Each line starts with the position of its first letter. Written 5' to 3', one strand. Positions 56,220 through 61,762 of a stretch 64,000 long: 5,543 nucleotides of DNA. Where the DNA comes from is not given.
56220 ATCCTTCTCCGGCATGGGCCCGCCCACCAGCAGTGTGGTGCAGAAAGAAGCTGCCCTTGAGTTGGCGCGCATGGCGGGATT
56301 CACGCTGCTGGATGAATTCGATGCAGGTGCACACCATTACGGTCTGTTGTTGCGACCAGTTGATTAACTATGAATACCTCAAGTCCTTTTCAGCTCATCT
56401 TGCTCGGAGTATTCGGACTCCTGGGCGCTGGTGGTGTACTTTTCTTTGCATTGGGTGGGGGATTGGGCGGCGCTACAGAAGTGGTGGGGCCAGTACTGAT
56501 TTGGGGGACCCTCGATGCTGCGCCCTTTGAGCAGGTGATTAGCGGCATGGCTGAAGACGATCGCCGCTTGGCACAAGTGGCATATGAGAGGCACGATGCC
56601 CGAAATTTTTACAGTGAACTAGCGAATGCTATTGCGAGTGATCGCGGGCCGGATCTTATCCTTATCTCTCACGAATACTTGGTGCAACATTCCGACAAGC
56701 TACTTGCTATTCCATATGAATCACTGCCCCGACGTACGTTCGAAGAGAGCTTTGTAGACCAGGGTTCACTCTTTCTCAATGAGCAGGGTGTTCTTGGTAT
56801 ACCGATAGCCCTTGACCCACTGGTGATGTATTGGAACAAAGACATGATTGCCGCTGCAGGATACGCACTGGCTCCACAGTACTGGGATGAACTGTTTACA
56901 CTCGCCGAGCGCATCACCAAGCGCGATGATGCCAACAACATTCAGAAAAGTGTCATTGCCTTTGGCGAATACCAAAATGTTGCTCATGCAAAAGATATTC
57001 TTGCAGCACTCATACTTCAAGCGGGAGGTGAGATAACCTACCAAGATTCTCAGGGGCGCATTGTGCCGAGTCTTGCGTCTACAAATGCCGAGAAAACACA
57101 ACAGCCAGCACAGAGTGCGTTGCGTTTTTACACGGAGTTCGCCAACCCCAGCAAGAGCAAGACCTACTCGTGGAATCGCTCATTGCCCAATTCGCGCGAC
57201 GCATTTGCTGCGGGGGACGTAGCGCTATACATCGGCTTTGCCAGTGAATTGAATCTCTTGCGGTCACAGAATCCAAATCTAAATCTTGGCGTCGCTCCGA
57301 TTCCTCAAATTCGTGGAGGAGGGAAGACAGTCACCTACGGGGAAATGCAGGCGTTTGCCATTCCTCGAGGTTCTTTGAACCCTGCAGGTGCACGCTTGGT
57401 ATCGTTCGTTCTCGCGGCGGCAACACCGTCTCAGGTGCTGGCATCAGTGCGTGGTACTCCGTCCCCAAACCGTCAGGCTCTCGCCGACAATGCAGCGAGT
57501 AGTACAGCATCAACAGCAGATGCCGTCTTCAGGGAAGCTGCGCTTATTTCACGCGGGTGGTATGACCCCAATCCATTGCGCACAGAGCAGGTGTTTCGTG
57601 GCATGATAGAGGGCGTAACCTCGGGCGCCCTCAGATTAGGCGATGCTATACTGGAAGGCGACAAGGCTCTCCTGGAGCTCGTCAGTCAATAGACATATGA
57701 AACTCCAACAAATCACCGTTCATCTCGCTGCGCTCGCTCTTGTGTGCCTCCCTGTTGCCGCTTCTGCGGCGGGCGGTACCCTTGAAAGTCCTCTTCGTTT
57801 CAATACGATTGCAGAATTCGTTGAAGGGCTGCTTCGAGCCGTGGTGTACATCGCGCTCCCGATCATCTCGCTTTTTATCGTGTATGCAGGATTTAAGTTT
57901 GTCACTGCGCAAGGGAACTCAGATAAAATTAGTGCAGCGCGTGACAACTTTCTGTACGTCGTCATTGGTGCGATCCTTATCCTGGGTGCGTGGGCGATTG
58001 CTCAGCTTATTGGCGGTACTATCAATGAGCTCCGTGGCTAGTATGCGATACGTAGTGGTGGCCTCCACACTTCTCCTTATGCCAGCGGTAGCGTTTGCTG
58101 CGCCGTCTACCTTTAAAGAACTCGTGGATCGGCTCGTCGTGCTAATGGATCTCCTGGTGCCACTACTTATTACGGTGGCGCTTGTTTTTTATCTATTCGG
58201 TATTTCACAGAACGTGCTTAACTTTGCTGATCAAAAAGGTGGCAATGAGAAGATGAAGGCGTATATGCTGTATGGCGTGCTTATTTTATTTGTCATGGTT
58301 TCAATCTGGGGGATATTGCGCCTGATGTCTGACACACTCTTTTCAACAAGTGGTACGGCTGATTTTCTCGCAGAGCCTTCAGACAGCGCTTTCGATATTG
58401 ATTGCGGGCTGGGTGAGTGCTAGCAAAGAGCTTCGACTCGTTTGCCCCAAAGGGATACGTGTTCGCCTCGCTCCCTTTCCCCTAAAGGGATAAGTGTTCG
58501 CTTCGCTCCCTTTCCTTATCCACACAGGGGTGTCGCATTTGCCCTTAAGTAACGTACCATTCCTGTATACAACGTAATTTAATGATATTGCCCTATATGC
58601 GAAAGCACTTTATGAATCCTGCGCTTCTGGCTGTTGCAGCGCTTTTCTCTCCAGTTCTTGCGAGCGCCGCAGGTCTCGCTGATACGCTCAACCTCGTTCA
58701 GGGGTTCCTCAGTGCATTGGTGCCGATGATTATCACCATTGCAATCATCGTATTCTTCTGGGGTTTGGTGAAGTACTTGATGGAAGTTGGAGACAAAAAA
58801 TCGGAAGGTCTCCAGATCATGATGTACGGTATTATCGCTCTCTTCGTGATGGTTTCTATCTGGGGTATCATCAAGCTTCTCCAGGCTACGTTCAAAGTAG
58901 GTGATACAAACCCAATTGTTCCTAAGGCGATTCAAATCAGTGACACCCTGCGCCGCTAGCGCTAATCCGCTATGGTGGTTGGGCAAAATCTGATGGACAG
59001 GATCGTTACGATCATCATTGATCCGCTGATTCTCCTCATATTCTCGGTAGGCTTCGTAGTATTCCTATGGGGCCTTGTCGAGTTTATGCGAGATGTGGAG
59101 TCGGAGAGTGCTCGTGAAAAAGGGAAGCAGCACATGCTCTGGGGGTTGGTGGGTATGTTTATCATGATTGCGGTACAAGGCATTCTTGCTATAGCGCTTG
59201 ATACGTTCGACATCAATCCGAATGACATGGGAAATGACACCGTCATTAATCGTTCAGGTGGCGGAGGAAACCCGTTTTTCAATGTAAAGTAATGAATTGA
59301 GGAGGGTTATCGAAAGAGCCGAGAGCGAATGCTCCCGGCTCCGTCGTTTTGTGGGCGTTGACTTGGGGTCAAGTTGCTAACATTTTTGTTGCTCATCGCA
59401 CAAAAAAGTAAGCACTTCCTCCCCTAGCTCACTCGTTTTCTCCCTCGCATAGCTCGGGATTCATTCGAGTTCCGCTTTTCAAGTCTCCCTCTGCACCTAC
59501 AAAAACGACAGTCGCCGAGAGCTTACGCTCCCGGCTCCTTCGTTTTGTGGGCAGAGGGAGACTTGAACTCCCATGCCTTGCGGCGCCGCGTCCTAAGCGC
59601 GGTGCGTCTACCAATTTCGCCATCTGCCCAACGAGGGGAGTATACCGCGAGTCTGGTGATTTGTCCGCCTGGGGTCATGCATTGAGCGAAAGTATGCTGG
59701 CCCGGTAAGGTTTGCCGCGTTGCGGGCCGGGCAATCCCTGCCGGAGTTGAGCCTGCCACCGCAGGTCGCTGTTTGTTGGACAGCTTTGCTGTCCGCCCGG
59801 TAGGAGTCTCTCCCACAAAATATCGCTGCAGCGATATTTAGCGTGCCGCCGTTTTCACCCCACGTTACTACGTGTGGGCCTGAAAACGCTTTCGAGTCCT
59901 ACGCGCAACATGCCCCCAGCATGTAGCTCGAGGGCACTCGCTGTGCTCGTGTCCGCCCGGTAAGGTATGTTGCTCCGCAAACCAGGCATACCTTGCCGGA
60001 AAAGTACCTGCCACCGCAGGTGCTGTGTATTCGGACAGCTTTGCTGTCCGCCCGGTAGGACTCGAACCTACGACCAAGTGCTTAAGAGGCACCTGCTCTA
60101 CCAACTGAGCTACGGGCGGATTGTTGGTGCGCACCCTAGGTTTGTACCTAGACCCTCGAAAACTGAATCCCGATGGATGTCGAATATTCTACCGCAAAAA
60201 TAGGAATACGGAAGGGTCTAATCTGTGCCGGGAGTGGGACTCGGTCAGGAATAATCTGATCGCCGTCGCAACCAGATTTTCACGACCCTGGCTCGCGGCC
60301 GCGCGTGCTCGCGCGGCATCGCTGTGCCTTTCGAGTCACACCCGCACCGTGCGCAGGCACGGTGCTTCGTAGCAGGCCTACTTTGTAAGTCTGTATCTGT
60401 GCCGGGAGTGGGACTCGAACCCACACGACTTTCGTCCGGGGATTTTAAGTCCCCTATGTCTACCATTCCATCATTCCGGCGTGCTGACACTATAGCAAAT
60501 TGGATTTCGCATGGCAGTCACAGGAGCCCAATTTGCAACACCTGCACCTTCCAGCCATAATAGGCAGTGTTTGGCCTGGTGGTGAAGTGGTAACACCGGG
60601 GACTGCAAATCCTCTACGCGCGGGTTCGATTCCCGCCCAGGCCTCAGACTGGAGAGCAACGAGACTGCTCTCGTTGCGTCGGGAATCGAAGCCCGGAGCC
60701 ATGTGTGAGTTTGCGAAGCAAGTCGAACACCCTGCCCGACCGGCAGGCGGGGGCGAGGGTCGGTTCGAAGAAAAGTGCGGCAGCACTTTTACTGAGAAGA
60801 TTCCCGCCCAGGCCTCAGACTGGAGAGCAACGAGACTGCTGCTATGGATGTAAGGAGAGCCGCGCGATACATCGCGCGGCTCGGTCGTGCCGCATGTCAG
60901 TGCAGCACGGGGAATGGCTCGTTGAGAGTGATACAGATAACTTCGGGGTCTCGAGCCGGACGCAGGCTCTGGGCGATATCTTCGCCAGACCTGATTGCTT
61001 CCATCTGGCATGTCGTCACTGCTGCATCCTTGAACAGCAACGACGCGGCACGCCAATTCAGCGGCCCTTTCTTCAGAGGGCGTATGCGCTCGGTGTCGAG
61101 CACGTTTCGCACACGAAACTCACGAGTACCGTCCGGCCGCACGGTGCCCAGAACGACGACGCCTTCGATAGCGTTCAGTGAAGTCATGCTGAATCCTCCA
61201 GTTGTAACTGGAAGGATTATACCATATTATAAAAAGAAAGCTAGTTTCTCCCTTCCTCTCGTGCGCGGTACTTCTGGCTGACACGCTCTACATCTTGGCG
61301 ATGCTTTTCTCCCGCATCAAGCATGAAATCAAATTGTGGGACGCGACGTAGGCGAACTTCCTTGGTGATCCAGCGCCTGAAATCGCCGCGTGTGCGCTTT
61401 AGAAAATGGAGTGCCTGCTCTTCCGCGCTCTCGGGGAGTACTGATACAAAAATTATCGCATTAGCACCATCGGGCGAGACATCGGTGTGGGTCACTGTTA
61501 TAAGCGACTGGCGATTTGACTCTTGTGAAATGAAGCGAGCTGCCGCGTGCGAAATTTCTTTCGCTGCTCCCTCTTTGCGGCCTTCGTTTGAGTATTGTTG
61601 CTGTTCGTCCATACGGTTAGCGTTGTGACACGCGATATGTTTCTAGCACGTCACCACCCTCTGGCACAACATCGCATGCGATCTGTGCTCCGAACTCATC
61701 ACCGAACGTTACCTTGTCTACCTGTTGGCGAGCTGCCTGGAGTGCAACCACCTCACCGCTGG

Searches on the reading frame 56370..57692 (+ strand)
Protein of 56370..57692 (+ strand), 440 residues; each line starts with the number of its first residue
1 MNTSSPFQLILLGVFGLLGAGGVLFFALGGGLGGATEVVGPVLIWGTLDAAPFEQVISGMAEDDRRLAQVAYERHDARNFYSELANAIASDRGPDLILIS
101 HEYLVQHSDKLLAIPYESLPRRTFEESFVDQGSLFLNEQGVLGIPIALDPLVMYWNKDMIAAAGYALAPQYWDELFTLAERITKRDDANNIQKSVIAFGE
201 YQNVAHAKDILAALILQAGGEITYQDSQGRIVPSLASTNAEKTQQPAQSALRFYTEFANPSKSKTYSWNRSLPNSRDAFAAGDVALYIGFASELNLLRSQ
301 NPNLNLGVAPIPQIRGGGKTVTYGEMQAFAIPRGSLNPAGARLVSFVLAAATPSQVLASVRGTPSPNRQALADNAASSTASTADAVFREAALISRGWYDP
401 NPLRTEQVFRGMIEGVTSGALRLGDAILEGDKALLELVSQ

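Call 71: find_encoding_contigs(protein=window:56370-57692:+, flank=6000, max_places=8)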
Protein window:56370-57692:+ (440 aa): 2 contigs read that carry it; 2 places shown.
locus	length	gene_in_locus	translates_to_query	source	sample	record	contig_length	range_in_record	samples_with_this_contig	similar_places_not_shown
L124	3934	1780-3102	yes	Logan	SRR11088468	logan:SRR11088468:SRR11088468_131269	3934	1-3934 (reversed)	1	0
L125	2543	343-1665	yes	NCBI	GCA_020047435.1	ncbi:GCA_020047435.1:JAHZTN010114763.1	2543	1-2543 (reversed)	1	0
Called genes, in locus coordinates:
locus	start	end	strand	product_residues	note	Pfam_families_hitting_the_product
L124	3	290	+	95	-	?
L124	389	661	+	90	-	-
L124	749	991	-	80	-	-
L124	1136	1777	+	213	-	PF01135:PCMT, PF13489:Methyltransf_23 (weak), PF01269:Fibrillarin (weak), PF01209:Ubie_methyltran, PF13847:Methyltransf_31, PF08241:Methyltransf_11, PF08242:Methyltransf_12, PF13649:Methyltransf_25, +1 more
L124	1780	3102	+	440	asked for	PF01547:SBP_bac_1, PF13416:SBP_bac_8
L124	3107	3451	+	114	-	PF04956:TrbC (weak), PF18895:T4SS_pilin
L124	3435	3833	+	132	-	-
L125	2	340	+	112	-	?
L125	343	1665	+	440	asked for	PF01547:SBP_bac_1, PF13416:SBP_bac_8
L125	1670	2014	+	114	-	PF04956:TrbC (weak), PF18895:T4SS_pilin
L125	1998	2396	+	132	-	-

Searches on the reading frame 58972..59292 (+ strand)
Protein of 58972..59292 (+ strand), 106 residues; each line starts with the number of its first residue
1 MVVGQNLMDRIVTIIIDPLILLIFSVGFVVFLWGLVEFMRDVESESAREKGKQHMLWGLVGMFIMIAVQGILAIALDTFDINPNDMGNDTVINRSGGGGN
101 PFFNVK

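Call 72: find_encoding_contigs(protein=window:58972-59292:+, flank=5000, max_places=8)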
Protein window:58972-59292:+ (106 aa): 2 contigs read that carry it; 2 places shown.
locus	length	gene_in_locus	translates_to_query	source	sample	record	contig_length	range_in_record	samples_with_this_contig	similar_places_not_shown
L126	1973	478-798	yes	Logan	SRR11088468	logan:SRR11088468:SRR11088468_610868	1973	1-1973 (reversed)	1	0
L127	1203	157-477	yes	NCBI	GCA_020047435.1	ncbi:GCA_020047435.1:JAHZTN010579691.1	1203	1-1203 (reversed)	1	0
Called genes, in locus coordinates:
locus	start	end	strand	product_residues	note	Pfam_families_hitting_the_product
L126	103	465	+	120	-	PF18895:T4SS_pilin (weak)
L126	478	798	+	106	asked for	-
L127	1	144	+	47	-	?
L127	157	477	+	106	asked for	-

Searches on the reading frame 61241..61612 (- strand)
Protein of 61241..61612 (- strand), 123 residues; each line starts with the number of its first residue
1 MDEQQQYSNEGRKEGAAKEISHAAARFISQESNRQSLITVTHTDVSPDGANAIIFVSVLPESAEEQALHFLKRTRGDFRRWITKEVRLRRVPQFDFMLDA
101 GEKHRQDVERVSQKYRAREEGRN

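Call 76: find_encoding_contigs(protein=window:61241-61612:-, flank=5000, max_places=8)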
Protein window:61241-61612:- (123 aa): 3 contigs read that carry it; 3 places shown.
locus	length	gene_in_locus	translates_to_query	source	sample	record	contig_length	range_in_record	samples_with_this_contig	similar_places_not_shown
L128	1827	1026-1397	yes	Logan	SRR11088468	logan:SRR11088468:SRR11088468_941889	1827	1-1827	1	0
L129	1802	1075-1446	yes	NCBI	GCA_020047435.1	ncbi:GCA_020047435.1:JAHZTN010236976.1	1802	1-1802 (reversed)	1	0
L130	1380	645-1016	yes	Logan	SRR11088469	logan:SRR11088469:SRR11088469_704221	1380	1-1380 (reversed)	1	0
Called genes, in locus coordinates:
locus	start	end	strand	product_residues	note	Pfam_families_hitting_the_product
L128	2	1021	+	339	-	?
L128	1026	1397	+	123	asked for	PF02033:RBFA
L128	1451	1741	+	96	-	-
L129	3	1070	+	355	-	?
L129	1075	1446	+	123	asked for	PF02033:RBFA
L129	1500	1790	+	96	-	-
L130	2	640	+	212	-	?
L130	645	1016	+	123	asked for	PF02033:RBFA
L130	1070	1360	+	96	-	-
